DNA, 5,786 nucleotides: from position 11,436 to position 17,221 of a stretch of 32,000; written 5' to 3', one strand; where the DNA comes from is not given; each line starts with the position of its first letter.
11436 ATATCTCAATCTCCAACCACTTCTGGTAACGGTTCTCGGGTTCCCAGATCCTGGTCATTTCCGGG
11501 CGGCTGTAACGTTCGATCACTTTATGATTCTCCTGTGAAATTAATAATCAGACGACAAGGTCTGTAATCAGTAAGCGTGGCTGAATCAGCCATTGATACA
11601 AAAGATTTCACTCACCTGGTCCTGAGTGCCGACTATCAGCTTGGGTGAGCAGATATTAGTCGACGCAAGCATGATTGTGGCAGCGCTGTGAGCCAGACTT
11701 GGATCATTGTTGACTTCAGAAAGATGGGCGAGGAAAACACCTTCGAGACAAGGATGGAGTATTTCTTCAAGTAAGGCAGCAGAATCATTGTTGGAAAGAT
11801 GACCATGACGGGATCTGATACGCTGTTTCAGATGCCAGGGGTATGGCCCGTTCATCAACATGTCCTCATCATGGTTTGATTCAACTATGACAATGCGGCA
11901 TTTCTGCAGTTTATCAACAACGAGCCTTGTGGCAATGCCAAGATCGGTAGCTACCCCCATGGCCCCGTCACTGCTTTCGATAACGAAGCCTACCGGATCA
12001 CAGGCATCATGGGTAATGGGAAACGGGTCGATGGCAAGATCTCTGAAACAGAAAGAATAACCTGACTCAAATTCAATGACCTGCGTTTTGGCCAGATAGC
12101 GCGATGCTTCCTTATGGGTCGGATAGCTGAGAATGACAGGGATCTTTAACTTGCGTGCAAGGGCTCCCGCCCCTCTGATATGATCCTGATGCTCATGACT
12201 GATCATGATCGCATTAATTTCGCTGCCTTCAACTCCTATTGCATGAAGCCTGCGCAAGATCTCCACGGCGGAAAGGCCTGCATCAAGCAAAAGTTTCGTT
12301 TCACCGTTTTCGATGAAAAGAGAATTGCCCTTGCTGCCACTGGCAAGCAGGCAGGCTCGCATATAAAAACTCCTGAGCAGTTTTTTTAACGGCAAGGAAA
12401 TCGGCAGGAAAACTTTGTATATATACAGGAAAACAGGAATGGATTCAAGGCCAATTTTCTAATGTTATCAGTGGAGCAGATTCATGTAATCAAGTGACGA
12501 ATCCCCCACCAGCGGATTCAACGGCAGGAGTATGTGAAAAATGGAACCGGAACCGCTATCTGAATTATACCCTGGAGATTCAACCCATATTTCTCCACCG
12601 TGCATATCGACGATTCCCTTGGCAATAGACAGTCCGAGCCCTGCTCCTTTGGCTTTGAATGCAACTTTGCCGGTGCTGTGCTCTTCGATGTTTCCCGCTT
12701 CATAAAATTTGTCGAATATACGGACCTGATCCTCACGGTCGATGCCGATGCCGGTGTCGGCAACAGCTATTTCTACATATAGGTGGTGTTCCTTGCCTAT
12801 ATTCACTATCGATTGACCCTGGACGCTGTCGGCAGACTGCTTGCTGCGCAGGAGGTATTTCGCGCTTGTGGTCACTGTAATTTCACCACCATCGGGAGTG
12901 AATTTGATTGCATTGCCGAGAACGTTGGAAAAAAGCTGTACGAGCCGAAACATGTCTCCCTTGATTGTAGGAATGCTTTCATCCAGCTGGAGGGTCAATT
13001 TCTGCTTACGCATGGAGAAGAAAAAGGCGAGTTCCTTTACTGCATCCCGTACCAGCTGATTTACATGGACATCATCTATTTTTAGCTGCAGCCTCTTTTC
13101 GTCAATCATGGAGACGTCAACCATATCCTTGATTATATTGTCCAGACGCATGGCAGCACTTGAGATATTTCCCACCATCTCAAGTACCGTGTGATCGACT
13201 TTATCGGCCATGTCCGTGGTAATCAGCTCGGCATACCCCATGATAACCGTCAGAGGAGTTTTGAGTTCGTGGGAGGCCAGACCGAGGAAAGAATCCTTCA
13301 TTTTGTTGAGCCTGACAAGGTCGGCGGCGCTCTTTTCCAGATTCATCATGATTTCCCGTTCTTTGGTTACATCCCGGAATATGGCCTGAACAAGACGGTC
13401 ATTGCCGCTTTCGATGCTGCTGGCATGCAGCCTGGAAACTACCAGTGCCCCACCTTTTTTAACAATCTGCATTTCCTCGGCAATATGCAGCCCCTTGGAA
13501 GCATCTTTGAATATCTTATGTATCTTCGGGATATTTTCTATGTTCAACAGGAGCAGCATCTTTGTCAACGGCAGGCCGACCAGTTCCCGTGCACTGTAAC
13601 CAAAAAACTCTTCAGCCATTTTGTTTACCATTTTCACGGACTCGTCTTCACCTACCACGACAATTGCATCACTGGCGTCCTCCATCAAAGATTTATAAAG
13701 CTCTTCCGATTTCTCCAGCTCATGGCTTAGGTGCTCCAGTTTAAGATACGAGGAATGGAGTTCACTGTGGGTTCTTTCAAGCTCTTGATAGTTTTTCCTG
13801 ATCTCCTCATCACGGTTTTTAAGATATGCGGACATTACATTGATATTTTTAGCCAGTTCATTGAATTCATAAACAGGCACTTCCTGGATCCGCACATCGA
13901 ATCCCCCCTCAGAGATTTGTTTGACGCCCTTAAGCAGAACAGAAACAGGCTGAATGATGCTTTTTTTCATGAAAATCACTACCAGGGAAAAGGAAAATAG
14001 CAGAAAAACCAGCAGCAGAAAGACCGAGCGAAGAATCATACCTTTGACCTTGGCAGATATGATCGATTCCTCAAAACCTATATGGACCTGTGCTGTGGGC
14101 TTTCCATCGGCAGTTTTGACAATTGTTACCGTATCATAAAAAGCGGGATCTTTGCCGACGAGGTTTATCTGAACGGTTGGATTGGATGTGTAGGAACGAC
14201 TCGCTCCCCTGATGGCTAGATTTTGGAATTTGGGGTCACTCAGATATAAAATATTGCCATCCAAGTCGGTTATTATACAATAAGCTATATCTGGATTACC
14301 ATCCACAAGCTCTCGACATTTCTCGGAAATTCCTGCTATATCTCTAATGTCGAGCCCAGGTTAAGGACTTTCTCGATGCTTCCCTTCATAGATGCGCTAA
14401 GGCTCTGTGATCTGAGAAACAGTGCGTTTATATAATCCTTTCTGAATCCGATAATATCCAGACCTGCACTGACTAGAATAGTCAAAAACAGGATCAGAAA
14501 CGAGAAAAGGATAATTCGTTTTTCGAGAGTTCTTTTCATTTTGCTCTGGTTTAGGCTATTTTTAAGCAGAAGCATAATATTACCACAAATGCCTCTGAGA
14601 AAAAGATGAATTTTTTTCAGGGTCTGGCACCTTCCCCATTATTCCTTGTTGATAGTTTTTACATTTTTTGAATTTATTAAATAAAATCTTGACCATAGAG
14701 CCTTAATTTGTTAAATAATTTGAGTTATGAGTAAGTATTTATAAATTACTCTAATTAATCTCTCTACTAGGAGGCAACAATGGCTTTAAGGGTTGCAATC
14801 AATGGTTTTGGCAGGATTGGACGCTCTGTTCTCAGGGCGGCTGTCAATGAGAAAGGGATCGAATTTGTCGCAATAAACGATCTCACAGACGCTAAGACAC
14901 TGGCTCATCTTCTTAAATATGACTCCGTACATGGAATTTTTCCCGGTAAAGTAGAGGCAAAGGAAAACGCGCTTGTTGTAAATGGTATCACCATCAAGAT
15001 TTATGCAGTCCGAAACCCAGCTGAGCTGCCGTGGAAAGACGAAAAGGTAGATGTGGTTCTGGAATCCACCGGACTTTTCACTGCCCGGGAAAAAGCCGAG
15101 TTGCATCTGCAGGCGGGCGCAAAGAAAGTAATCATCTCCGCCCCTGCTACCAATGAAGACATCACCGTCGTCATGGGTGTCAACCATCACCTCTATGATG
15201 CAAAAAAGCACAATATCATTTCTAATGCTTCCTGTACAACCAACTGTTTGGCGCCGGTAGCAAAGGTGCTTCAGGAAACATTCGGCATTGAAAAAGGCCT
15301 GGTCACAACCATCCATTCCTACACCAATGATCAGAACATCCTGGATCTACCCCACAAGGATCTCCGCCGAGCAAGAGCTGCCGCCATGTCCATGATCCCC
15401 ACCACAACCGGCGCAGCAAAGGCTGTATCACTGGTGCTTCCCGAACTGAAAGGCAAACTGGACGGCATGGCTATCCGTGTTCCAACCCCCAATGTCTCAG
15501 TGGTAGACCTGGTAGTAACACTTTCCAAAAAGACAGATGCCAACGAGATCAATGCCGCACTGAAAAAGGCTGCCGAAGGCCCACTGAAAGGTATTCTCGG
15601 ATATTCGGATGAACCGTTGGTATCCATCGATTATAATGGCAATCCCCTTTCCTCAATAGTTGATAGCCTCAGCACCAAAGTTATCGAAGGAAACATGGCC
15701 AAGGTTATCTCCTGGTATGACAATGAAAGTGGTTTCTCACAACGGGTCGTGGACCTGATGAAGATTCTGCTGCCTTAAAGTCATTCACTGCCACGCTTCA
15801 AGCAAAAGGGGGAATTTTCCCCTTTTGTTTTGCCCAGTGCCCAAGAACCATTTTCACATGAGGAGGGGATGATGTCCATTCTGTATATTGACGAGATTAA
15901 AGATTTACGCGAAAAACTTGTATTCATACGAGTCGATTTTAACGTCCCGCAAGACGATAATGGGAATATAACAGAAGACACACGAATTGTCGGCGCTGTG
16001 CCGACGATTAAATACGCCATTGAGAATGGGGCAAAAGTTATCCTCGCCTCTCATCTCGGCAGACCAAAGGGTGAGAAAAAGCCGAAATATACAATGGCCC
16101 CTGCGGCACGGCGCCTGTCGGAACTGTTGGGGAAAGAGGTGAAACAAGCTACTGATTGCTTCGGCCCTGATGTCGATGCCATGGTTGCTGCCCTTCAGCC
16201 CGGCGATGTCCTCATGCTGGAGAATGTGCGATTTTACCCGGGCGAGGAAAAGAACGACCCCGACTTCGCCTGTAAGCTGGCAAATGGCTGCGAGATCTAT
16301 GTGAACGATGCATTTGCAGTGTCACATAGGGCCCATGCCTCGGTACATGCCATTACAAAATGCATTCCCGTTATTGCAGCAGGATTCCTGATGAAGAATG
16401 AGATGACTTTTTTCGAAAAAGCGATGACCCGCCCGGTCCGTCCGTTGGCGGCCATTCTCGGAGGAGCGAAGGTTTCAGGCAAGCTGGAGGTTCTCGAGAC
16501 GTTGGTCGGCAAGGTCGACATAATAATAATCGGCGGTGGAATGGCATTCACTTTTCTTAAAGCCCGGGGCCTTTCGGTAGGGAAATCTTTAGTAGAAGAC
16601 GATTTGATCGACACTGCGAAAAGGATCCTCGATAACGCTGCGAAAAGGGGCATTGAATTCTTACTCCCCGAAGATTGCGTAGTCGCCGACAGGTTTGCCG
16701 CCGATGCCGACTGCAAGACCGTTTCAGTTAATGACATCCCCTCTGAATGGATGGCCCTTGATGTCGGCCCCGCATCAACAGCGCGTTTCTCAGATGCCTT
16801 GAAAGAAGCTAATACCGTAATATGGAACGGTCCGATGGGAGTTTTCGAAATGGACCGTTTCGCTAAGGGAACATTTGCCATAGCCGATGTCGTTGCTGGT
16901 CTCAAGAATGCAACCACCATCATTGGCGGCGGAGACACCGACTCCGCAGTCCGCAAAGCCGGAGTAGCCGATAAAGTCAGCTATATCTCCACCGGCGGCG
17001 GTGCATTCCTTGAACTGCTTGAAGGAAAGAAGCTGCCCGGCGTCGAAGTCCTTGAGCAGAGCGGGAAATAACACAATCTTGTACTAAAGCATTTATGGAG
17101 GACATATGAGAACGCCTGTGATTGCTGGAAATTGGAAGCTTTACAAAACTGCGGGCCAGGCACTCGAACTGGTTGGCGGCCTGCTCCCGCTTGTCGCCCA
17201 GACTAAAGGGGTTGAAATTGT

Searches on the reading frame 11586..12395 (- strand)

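Call 98: search_protein_families(library=pfam, proteins=[window:11586-12395:-], max_evalue=0.00001)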
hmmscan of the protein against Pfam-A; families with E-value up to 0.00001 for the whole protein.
window:11586-12395:- (269 aa): 2 families
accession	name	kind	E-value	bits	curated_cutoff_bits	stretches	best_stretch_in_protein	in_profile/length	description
PF12706.13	Lactamase_B_2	-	4.2e-17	62.9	27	1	33-212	1-190/200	Beta-lactamase superfamily domain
PF00753.33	Lactamase_B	-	4.6e-15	56.5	22.7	1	22-121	5-97/196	Metallo-beta-lactamase superfamily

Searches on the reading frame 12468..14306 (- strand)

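Call 98: search_protein_families(library=pfam, proteins=[window:12468-14306:-], max_evalue=0.00001)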
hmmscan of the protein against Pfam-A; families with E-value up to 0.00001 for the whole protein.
window:12468-14306:- (612 aa): 8 families
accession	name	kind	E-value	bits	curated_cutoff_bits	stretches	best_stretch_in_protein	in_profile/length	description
PF02518.31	HATPase_c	-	1.3e-23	84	26.4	1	451-597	2-110/111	Histidine kinase-, DNA gyrase B-, and HSP90-like ATPase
PF00512.31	HisKA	-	3.3e-14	53.1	26.9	1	337-403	2-65/66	His Kinase A (phospho-acceptor) domain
PF13426.13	PAS_9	-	1.8e-11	44.6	27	1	212-315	1-103/103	PAS domain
PF17203.10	sCache_3_2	-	8.4e-07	29.6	28.4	1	5-90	51-138/140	Single cache domain 3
PF00672.30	HAMP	-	1.1e-06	29.3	25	1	113-163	2-52/53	HAMP domain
PF00989.32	PAS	-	1.4e-06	28.7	22.6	0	203-312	2-112/113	PAS fold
PF13188.13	PAS_8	-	1.5e-06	28.3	21.8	1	202-247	1-43/65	PAS domain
PF08448.16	PAS_4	-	3e-06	27.9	23.1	0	210-318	3-110/110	PAS fold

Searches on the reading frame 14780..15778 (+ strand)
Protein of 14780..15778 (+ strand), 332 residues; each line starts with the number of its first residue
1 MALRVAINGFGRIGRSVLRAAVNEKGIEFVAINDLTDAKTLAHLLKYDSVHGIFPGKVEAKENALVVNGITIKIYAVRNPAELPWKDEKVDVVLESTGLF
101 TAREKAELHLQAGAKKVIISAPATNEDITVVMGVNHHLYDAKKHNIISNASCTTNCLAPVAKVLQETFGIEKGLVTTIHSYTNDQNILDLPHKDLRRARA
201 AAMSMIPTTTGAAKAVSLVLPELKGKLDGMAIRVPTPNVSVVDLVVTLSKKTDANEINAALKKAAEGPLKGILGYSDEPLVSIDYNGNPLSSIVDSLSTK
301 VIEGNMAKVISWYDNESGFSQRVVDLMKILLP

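Call 99: search_protein_families(library=pfam, proteins=[window:14780-15778:+], max_evalue=0.0001)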
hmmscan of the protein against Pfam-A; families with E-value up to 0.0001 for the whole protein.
window:14780-15778:+ (332 aa): 2 families
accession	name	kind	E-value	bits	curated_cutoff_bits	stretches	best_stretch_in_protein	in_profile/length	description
PF02800.25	Gp_dh_C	-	8.4e-71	237.1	24.4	1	157-313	1-158/158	Glyceraldehyde 3-phosphate dehydrogenase, C-terminal domain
PF00044.30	Gp_dh_N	-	5.2e-41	139.5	31.7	1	4-102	2-100/101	Glyceraldehyde 3-phosphate dehydrogenase, NAD binding domain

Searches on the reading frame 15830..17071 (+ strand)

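Call 99: search_protein_families(library=pfam, proteins=[window:15830-17071:+], max_evalue=0.0001)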
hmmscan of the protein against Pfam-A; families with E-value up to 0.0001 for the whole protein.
window:15830-17071:+ (413 aa): 1 family
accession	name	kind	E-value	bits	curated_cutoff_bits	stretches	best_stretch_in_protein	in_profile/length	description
PF00162.24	PGK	-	9.9e-159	528.8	27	1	22-400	3-379/379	Phosphoglycerate kinase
